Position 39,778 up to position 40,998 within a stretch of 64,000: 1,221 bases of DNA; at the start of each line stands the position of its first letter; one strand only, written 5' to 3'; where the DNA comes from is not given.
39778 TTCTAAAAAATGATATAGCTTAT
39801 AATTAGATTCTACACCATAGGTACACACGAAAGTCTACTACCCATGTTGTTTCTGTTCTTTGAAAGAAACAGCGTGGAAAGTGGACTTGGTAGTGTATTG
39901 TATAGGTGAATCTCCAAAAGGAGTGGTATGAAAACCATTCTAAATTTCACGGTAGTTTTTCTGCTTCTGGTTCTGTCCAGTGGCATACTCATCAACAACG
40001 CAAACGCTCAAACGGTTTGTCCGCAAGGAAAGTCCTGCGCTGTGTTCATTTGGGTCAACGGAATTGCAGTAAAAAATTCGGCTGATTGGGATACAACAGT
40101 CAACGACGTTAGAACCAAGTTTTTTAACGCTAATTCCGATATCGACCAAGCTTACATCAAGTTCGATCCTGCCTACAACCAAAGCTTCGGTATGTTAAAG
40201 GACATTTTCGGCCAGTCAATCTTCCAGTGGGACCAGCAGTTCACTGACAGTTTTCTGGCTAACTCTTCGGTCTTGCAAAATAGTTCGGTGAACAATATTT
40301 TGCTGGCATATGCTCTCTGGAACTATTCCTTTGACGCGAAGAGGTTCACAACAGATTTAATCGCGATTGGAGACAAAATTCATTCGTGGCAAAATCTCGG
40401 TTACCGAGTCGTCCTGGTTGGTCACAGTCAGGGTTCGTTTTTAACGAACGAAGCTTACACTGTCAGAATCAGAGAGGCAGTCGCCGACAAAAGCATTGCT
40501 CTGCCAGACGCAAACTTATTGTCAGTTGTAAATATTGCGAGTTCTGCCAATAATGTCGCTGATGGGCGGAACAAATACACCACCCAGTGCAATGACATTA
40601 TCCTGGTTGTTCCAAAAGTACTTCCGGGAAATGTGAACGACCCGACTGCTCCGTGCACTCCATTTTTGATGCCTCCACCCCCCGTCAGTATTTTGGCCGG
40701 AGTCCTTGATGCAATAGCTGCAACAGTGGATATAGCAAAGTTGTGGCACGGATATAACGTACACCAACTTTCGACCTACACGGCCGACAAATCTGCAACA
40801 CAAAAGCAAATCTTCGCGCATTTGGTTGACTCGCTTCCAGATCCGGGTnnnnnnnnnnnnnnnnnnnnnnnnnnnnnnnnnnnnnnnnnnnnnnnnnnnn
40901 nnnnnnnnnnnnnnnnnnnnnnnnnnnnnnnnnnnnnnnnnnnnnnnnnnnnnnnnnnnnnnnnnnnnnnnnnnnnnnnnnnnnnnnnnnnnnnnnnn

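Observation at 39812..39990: Inverted paralogous secreted lipase genes share a near-identical promoter, 5' region and signal-peptide cassette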

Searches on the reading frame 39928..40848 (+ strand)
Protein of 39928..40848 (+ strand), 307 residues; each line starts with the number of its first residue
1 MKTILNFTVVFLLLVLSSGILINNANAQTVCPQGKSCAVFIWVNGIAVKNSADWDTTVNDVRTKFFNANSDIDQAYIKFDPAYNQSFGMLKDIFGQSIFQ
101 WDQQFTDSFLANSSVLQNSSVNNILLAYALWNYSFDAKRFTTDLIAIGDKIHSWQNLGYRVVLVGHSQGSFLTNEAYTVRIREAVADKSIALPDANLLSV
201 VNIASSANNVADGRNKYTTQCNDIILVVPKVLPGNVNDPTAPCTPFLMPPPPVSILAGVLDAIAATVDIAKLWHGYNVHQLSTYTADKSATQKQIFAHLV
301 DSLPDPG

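Call 32: find_homologous_proteins(query=A1, max_evalue=0.00001)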
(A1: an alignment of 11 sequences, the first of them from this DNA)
Query A1 (11 sequences) (307 aa, profile of the alignment): 3 proteins with E <= 0.00001 among 8000 candidates.
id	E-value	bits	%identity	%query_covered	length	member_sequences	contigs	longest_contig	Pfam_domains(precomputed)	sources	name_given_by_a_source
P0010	2.8e-106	373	38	97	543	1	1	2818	-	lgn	-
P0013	1.7e-83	298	38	93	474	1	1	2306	PF18603.8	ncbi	-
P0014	3.2e-41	160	46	55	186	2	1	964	-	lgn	-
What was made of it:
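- Tried and rejected: It was swamped by low-complexity words and returned only 3 hits (call 32).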

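Call 41: search_protein_representatives(alignment_id=A1)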
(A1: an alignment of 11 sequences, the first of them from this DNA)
Query: 11 sequences, 273 profile positions. Proteins with E-value up to 0.001 (for the whole library): 2035; up to 1e-10: 543; up to 1e-30: 34. The best 150 are listed.
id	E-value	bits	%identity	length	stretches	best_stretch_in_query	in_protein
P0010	8.9e-107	373.1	-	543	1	1-272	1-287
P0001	1.4e-103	362.6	-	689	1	2-273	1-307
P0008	9.4e-101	353.3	-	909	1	2-273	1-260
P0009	9.5e-101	353.3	-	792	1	2-273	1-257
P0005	1.6e-99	349.3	-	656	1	1-273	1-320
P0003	1.6e-99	349.3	-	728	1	2-273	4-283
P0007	1.6e-97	342.8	-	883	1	1-272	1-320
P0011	1.7e-95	336.0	-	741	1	1-273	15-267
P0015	9.5e-95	333.6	-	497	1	1-273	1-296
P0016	8.5e-84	297.7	-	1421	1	3-273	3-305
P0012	1.8e-83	296.7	-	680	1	2-272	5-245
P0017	2.1e-76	273.5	-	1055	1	3-268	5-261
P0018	4.0e-76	272.6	-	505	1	17-272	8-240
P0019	1.5e-75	270.6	-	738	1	6-271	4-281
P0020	3.3e-74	266.3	-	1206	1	8-273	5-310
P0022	1.1e-68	248.2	-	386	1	2-273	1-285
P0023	1.3e-65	238.1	-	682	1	2-273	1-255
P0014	1.0e-41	159.7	-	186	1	4-165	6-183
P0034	6.5e-32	127.6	-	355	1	4-271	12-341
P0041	2.9e-25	105.7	-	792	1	12-270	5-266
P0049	1.6e-22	96.8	-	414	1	4-271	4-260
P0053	1.6e-21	93.5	-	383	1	6-271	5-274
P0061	1.1e-19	87.4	-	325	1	8-254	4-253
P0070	2.1e-18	83.2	-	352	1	5-272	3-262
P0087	1.4e-17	80.5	-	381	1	4-268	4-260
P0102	6.1e-17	78.4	-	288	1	8-264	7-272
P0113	1.2e-16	77.5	-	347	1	2-268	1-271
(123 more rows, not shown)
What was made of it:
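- Tried and rejected: The exhaustive HMMER search was more useful (call 41).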

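Call 43: search_protein_families(library=pfam, proteins=[P0041, P0049, P0053, P0061, P0070, P0087, P0102, P0113, P0034, P0022], max_evalue=0.01)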
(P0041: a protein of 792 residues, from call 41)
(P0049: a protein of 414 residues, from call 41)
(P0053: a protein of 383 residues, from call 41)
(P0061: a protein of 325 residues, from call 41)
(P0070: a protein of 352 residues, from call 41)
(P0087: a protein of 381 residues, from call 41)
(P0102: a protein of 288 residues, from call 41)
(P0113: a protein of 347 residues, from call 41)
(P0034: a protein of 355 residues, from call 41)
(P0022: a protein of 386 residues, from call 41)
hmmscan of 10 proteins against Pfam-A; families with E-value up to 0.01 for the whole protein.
P0041 (792 aa): 2 families
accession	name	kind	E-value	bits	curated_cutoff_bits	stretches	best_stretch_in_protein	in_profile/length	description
PF11949.14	DUF3466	-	5.2e-07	29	25.1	1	668-735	382-454/609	Protein of unknown function (DUF3466)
PF00801.26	PKD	-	0.0084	16.5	23.5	0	396-457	12-73/80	PKD domain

P0049 (414 aa): 0 families

P0053 (383 aa): 0 families

P0061 (325 aa): 1 family
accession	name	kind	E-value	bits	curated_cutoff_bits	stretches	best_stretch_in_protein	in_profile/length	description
PF08237.17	PE-PPE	-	0.0014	18.5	21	1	140-183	33-76/228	PE-PPE domain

P0070 (352 aa): 2 families
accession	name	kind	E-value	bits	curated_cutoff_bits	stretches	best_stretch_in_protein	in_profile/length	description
PF13620.12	CarboxypepD_reg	-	1.9e-09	38.2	32.3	1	267-345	1-81/82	Carboxypeptidase regulatory-like domain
PF07210.18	DUF1416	-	0.008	16.5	23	0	268-325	22-68/97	Protein of unknown function (DUF1416)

P0087 (381 aa): 1 family
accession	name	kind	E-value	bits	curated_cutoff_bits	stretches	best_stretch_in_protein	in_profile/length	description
PF09430.16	EMC7_beta-sandw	-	0.0051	17.4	26.6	1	312-342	21-51/122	ER membrane protein complex subunit 7, beta-sandwich domain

P0102 (288 aa): 0 families

P0113 (347 aa): 0 families

P0034 (355 aa): 0 families

P0022 (386 aa): 2 families
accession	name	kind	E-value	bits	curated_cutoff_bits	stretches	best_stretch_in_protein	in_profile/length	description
PF12697.13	Abhydrolase_6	-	0.0038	18.4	26.3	1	130-179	46-88/217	Alpha/beta hydrolase family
PF06259.18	Abhydrolase_8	-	0.0066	16.6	20.5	0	119-177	76-134/178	Alpha/beta hydrolase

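Call 44: find_encoding_contigs(protein=P0014, flank=2000, max_places=3)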
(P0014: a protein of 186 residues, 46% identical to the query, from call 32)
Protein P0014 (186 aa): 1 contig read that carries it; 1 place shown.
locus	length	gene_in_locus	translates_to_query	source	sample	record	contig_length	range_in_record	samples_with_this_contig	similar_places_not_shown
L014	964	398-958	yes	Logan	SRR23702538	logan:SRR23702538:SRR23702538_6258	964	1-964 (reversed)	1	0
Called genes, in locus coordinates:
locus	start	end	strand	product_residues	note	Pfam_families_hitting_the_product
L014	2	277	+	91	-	?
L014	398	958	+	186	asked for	-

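Call 53: predict_structure(alignment_id=A1)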
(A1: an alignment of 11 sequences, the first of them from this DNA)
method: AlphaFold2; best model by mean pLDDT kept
length: 307 residues; sequences in the alignment: 11
mean_pLDDT: 66.2   pTM: 0.69
mean pLDDT of the five models: 66.2, 65.3, 64.6, 63.2, 59.9
residues with pLDDT >= 90: 47; 70-90: 98; 50-70: 67; < 50: 95
segments of 3 or more residues with pLDDT < 50: 19-27, 88-93, 95-99, 108-110, 113-116, 121-139, 188-193, 226-234, 245-267, 269-271
pLDDT, mean of each block of 10 residues (from residue 1): 73 63 52 86 78 91 95 91 66 49 49 48 45 43 78 87 85 77 54 65 72 74 51 49 46 34 43 58 86 91 73
secondary structure, 60 per line:
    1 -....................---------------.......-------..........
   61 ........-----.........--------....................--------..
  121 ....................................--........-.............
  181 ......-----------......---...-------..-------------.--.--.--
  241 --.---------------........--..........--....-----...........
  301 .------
elements in order: H2-21 E37-43 H51-68 E77-82 H91-110 H119-156 E159-166 H168-186 E198-203 H259-266 H269-278 H281-284 H290-301
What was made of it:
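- On Alpha/beta-hydrolase-fold lipase or esterase (N-terminal domain of A and B): The strand-GHSQG-helix arrangement appears in the model (call 53).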

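Call 57: fold_search(model_id=the predicted structure, library=pdb)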
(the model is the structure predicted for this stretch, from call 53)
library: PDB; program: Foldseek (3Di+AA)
matches with E <= 10: 548; with E <= 0.001: 0
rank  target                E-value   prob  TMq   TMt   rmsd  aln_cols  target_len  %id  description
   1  4psc                  1.2e-02  0.99  0.30  0.40   5.8       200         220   12  Structure of cutinase from Trichoderma reesei in its native form. (released 2014-09-17)
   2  6zth_D                1.8e-02  0.89  0.22  0.16  10.7       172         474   13  Phospholipase PlaB from Legionella pneumophila (released 2021-06-02)
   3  9jyx_C                2.8e-02  0.80  0.36  0.37  17.8       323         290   11  Crystal structure of Nir2 DDHD domain (released 2025-10-15)
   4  6zti_A                3.3e-02  0.80  0.22  0.16  10.8       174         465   11  Phospholipase PlaB from Legionella pneumophila in complex with thio-NAD (released 2021-06-02)
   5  6zth_C                3.7e-02  0.77  0.22  0.15  10.6       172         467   10  Phospholipase PlaB from Legionella pneumophila (released 2021-06-02)
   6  4pse_B                4.2e-02  0.92  0.28  0.37  10.0       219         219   13  Trichoderma reesei cutinase in complex with a C11Y4 phosphonate inhibitor (released 2014-09-17)
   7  6zth_B                4.2e-02  0.75  0.22  0.15  10.8       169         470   12  Phospholipase PlaB from Legionella pneumophila (released 2021-06-02)
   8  9jyx_A                4.2e-02  0.72  0.34  0.34  18.9       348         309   12  Crystal structure of Nir2 DDHD domain (released 2025-10-15)
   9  6zti_C                4.7e-02  0.72  0.22  0.16  10.8       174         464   11  Phospholipase PlaB from Legionella pneumophila in complex with thio-NAD (released 2021-06-02)
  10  4psd                  5.0e-02  0.96  0.30  0.39   5.9       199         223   12  Structure of Trichoderma reesei cutinase native form. (released 2014-09-17)
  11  6zti_B                5.0e-02  0.72  0.22  0.16  10.9       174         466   11  Phospholipase PlaB from Legionella pneumophila in complex with thio-NAD (released 2021-06-02)
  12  9jyx_B                5.3e-02  0.72  0.37  0.37  19.2       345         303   12  Crystal structure of Nir2 DDHD domain (released 2025-10-15)
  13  6zth_A                6.6e-02  0.77  0.23  0.16  11.6       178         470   12  Phospholipase PlaB from Legionella pneumophila (released 2021-06-02)
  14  9c37                  7.0e-02  0.77  0.40  0.39  17.4       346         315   11  Nir2 NirD domain dimer (released 2026-03-18)
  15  3u7i_B                1.3e-01  0.16  0.17  0.21  16.0       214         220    8  The crystal structure of FMN-dependent NADH-azoreductase 1 (GBAA0966) from Bacillus anthracis str. Ames Ancestor (released 2011-11-09)
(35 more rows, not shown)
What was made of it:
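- Tried and rejected: The model has low confidence and the matches are weak (calls 53, 57).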

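Call 64: find_related_loci(query=A1, collection=viral_contigs, flank=3000)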
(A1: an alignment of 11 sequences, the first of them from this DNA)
Query A1 (307 aa) in viral_contigs; peptide patterns used: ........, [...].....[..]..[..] (x = any residue, [..] = any of these).
22 stretches matched a pattern, but none encodes a relative of the query by tblastn (E <= 1e-3).

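Call 66: find_homologous_proteins(query=A6, max_evalue=1e-10)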
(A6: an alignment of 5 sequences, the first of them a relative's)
Query A6 (5 sequences) (682 aa, profile of the alignment): 9 proteins with E <= 1e-10 among 8000 candidates.
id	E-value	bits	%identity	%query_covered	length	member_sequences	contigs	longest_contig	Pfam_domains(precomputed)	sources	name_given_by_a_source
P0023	0.0e+0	1051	100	100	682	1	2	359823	-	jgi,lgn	jgi:hypothetical protein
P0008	2.9e-192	659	39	69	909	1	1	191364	-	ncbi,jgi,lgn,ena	ncbi:MAG: hypothetical protein WC884_03560 [Candidatus Paceibacterota bacterium]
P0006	4.9e-169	582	38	71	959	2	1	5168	-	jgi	jgi:hypothetical protein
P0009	1.3e-113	399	42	74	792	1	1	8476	-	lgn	-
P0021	2.0e-95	339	34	61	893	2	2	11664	PF24517.3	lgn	-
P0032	1.1e-81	294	29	76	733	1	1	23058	-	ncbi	-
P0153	2.8e-51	193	43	22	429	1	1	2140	-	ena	-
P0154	5.1e-45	172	48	26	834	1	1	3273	-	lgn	-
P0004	2.8e-39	153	31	44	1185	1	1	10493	-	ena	-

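Call 67: find_encoding_contigs(protein=P0023, flank=10000, max_places=2)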
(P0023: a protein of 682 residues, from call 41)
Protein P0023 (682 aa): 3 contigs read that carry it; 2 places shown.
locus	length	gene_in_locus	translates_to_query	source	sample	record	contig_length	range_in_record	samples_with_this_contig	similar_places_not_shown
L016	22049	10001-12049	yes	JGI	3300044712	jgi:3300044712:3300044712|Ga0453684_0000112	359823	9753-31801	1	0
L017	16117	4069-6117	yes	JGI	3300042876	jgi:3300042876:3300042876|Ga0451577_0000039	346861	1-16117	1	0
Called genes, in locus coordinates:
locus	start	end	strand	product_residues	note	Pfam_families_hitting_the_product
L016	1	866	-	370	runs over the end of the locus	PF02885:Glycos_trans_3N (faint), PF00591:Glycos_transf_3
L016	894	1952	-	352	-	PF00579:tRNA-synt_1b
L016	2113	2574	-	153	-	-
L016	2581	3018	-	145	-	-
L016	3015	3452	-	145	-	PF00293:NUDIX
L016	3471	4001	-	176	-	PF00300:His_Phos_1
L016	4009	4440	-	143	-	PF01451:LMWPc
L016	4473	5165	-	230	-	PF01177:Asp_Glu_race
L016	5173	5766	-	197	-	PF13302:Acetyltransf_3, PF13420:Acetyltransf_4 (weak), PF00583:Acetyltransf_1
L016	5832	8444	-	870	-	-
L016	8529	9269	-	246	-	-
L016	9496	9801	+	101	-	-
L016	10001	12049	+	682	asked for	-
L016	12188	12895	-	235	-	-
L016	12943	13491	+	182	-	PF08123:DOT1 (faint), PF13847:Methyltransf_31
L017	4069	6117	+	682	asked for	-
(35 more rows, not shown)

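Call 87: find_encoding_contigs(protein=P0022, flank=3000, max_places=2)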
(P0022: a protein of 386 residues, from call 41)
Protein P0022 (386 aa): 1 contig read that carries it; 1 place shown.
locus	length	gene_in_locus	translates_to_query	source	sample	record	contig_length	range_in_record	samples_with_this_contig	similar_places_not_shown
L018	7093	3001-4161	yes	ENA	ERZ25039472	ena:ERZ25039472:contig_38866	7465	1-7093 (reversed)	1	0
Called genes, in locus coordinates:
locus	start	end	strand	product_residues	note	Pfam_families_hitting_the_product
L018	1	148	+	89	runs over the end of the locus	-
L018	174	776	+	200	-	-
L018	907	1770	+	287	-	-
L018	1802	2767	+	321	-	-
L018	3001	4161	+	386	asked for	-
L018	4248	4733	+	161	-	-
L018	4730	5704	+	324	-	PF17766:fn3_6 (faint)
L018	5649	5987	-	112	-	-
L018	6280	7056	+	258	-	PF09924:LPG_synthase_C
